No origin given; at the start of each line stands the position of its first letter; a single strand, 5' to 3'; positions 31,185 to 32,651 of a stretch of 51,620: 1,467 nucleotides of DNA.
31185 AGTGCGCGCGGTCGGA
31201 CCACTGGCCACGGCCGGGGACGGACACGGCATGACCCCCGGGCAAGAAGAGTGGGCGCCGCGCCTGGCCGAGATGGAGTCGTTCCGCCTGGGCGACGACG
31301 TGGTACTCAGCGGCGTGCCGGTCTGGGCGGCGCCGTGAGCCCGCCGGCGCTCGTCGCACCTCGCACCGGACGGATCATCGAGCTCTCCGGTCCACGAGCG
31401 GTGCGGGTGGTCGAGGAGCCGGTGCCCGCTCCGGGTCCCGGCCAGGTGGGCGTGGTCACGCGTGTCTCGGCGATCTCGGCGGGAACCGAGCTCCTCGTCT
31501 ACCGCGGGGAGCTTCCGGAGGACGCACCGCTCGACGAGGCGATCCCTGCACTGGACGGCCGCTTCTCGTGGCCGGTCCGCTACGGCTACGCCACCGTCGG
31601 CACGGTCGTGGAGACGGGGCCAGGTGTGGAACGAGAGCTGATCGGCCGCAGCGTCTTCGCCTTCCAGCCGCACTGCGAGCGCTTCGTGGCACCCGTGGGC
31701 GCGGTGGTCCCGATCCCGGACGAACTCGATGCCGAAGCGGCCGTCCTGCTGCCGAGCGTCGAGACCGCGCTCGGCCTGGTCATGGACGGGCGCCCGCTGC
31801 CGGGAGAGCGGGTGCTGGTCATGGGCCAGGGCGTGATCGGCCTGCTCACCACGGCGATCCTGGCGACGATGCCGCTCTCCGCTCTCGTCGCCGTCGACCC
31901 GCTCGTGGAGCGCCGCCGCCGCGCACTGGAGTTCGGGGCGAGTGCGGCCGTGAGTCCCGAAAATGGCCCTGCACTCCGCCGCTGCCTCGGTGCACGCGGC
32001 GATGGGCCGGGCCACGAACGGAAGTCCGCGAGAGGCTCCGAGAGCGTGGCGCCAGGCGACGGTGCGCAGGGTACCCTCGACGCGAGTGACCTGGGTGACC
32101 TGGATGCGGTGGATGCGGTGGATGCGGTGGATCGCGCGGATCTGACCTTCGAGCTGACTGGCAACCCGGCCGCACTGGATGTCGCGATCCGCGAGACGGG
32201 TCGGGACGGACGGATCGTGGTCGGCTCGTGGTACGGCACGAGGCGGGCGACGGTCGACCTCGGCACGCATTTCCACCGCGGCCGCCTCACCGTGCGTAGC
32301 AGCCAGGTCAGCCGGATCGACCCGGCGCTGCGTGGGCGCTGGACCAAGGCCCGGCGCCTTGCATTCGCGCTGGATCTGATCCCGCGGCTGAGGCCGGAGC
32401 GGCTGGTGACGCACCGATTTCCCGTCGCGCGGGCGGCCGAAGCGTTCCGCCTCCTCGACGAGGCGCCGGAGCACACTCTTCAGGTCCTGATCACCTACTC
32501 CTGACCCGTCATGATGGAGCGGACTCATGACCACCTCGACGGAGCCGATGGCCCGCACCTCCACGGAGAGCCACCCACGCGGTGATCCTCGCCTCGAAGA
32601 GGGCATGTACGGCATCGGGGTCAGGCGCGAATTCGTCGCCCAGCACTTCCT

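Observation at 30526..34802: Translationally coupled RibD_C reductase - MDR dehydrogenase - PTPS-like - glycosyltransferase::methyltransferase cluster (candidate modified-pterin or unknown small-molecule pathway)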

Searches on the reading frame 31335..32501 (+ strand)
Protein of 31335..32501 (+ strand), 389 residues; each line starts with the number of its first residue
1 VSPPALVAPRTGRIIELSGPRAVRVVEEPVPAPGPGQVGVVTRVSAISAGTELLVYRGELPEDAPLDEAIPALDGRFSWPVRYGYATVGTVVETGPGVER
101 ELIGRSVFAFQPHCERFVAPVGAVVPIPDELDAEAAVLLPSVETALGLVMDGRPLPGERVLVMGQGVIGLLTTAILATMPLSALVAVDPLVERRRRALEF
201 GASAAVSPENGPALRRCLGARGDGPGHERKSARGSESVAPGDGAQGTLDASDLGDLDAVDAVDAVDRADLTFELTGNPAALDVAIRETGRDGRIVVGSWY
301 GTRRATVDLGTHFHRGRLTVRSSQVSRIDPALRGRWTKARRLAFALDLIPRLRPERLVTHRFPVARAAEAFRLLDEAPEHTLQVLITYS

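Call 3: search_protein_families(library=pfam, proteins=[window:31335-32501:+], max_evalue=0.01)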
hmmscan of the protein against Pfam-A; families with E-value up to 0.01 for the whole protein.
window:31335-32501:+ (389 aa): 4 families
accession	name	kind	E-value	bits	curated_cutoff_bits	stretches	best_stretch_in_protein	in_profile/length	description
PF00107.32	ADH_zinc_N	-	2.9e-07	30.9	31.8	1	243-333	34-117/129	Zinc-binding dehydrogenase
PF16912.11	Glu_dehyd_C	-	1.5e-05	25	34.9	0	158-179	32-53/211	Glucose dehydrogenase C-terminus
PF08240.17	ADH_N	-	0.0023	18.6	23.5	1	55-115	22-70/104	Alcohol dehydrogenase GroES-like domain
PF13602.12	ADH_zinc_N_2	-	0.0075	17.6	27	0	259-376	12-125/134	Zinc-binding dehydrogenase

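Call 4: search_protein_families(library=ncbifam, proteins=[window:31335-32501:+], max_evalue=0.01)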
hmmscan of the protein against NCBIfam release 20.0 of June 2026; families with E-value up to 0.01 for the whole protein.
window:31335-32501:+ (389 aa): 12 families
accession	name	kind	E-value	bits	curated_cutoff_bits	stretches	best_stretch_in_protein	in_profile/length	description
TIGR01202.1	bchC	equivalog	4e-18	65.6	291.25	1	14-209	4-194/308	chlorophyll synthesis pathway protein BchC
NF007489.0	PRK10083.1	equivalog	1.8e-13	50.2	376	1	115-208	119-213/339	Zn-dependent oxidoreductase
TIGR00692.1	tdh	equivalog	2.9e-13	49.6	458.35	1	115-210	121-215/340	L-threonine 3-dehydrogenase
TIGR03366.1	HpnZ_proposed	hypoth_equivalog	6.8e-12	45.2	328.1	1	123-211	121-210/315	putative phosphonate catabolism associated alcohol dehydrogenase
NF003808.0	PRK05396.1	equivalog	6.7e-11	41.6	380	1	115-210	123-217/341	L-threonine 3-dehydrogenase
TIGR03989.1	Rxyl_3153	subfamily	1e-08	34.9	440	1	117-208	145-238/370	NDMA-dependent alcohol dehydrogenase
TIGR02824.1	quinone_pig3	subfamily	1.8e-08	33.8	296.8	1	84-207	62-190/325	putative NAD(P)H quinone oxidoreductase, PIG3 family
NF041097.1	keto_inos_dh_IolM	equivalog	4.9e-08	32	450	1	149-210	198-260/389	scyllo-inosose 3-dehydrogenase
NF007375.0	PRK09880.1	equivalog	9.3e-06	24.6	469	1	124-211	137-224/344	L-idonate 5-dehydrogenase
NF007642.0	PRK10309.1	equivalog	0.00044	19.6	550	0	120-206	124-210/347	galactitol-1-phosphate 5-dehydrogenase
TIGR03451.1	mycoS_dep_FDH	equivalog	0.0043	15.9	512.9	0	118-209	136-229/358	S-(hydroxymethyl)mycothiol dehydrogenase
NF047908.1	AldhRedAhr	equivalog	0.0047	15.9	470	0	123-216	132-225/335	NADPH-dependent aldehyde reductase Ahr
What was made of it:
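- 31335..32504 (+): Zinc-less medium-chain dehydrogenase/reductase, BchC-like (389 aa). NAD(P) site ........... NCBIfam BchC 4e-18, far below cut-off (call 4).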

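Call 28: search_solved_structures(query=window:31335-32501:+, max_evalue=0.001)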
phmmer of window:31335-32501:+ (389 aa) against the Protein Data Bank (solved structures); distinct sequences matched with E-value up to 0.001: 19.
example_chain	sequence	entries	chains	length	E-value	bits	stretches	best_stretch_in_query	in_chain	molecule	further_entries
4ilk_A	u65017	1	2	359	6.7e-12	48.4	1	112-212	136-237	Starvation sensing protein rspB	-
6ie0_A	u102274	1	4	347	4.8e-09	39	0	125-208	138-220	(R,R)-butanediol dehydrogenase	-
4cpd_A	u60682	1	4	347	1.9e-08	37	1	127-230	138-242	ALCOHOL DEHYDROGENASE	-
1pl6_A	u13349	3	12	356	3.3e-08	36.3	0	125-206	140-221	Sorbitol dehydrogenase | human sorbitol dehydrogenase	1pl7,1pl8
2dfv_A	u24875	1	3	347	2.6e-07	33.3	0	115-218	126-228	Probable L-threonine 3-dehydrogenase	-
2d8a_A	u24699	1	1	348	2.7e-07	33.3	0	115-218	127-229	Probable L-threonine 3-dehydrogenase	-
3gfb_A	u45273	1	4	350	5.7e-07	32.2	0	126-213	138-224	L-threonine 3-dehydrogenase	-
5yln_A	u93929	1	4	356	6.5e-07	32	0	124-209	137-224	Alcohol dehydrogenase, zinc-containing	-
2dq4_A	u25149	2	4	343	1.4e-06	30.9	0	17-108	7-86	L-threonine 3-dehydrogenase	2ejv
7y9p_A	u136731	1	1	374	9.5e-06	28.2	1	114-205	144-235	Xylitol dehydrogenase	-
4oh1_A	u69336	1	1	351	1.7e-05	27.4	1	115-216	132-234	L-iditol 2-dehydrogenase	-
3fpc_A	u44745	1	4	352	1.8e-05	27.3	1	126-266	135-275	NADP-dependent alcohol dehydrogenase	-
5vm2_A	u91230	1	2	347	3.9e-05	26.2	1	121-218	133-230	Alcohol dehydrogenase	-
3qe3_A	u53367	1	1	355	5.5e-05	25.7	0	126-209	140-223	Sorbitol dehydrogenase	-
3ip1_A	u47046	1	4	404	9e-05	24.9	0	146-210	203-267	Alcohol dehydrogenase, zinc-containing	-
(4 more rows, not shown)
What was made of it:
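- MDR relatives in PDB and NCBIfam are polyol and secondary-alcohol dehydrogenases (calls 4, 28).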

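Call 88: search_protein_families(library=padloc, proteins=[window:31335-32501:+], max_evalue=0.001)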
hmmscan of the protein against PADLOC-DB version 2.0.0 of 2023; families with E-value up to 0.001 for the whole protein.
window:31335-32501:+ (389 aa): 0 families
